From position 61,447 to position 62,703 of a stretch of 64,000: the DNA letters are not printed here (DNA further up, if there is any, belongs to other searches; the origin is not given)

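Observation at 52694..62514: Three secreted peptidases of unusual families (M13, S53 sedolisin, G1 eqolisin) in one neighbourhood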

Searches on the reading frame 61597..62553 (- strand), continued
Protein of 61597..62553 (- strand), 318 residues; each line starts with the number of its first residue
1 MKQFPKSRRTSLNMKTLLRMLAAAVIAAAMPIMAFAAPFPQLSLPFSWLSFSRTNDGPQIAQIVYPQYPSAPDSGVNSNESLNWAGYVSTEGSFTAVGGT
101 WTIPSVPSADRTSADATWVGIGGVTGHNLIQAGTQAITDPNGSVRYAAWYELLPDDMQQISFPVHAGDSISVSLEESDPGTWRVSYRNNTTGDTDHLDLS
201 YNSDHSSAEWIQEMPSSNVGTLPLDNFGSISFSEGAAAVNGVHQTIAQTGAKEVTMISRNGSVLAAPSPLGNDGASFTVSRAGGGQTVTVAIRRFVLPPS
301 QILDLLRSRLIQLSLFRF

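Call 49: search_protein_representatives(alignment_id=A2)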
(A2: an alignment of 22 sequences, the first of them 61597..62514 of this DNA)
Query: 22 sequences, 308 profile positions. Proteins with E-value up to 0.001 (for the whole library): 11516; up to 1e-10: 7197; up to 1e-30: 1620. The best 150 are listed.
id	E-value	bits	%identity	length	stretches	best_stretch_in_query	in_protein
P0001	5.4e-111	387.2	-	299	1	7-255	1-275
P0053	7.4e-109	380.1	-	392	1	5-292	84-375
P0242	1.9e-104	365.6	-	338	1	11-279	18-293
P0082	2.6e-103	361.9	-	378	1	6-279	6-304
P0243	3.2e-103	361.6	-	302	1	6-284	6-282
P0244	2.6e-101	355.4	-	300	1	10-279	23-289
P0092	3.4e-100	351.7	-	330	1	13-281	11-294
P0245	4.9e-100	351.2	-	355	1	9-280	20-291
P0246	1.3e-99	349.8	-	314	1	5-282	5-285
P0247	2.8e-99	348.7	-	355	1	16-287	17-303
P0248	7.1e-99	347.4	-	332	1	5-276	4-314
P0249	3.3e-97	341.9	-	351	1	22-270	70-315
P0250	1.5e-96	339.7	-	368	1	11-280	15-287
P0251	1.1e-95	336.9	-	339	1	5-275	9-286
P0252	6.7e-95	334.3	-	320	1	27-255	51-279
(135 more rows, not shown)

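Call 54: search_solved_structures(query=A2, max_evalue=0.01, show_alignments=3)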
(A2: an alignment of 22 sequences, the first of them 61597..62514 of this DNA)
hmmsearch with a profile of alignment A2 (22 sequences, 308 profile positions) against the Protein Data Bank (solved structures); distinct sequences matched with E-value up to 0.01: 3.
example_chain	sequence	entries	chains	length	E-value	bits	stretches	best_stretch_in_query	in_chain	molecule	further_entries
1y43_B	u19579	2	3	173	2.8e-22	82.6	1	76-237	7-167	Aspergillopepsin II heavy chain | Aspergillopepsin-2 heavy chain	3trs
1s2b_A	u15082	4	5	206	7.9e-20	74.5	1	43-221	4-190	Scytalidopepsin B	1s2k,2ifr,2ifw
1y43_A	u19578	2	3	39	0.00077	22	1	40-73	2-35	Aspergillopepsin II light chain | Aspergillopepsin-2 light chain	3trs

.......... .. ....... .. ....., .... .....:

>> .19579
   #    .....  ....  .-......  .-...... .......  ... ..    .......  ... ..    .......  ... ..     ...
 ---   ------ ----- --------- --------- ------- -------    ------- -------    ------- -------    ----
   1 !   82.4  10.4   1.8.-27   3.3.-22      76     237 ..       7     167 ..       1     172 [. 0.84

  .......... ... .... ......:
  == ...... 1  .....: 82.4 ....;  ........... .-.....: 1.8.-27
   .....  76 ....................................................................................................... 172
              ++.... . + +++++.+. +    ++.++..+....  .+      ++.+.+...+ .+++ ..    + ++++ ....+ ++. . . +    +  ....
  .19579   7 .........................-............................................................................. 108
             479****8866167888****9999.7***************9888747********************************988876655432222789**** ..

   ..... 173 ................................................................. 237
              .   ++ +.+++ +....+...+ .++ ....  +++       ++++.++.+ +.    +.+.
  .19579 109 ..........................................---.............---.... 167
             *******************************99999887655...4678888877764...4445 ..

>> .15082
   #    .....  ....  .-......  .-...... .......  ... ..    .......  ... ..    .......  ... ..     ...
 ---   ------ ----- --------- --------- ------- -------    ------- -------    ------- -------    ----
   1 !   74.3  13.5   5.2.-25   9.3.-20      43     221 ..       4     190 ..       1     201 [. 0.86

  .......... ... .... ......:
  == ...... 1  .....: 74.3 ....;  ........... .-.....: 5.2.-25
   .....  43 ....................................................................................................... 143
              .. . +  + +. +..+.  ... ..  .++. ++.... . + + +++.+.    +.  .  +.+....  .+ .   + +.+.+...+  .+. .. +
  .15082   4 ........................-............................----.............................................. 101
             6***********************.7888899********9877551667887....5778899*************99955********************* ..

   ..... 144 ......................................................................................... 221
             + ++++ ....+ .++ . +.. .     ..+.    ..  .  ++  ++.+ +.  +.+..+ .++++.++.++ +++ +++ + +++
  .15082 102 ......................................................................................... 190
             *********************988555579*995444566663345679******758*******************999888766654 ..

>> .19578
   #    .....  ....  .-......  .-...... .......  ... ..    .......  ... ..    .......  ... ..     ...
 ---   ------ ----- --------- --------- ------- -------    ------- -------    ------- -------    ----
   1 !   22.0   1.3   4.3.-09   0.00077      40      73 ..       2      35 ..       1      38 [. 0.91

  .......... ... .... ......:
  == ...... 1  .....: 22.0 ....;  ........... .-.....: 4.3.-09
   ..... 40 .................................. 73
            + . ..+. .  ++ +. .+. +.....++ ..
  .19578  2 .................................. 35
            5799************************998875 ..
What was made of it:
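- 61597..62514 (-): Secreted G1 (eqolisin) glutamic peptidase, 305 aa. The profile hits AGP at 2.8e-22 and SGP at 7.9e-20 (call 54).
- On G1 eqolisin family: The profile hits AGP and SGP at 2.8e-22 and 7.9e-20 (call 54).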
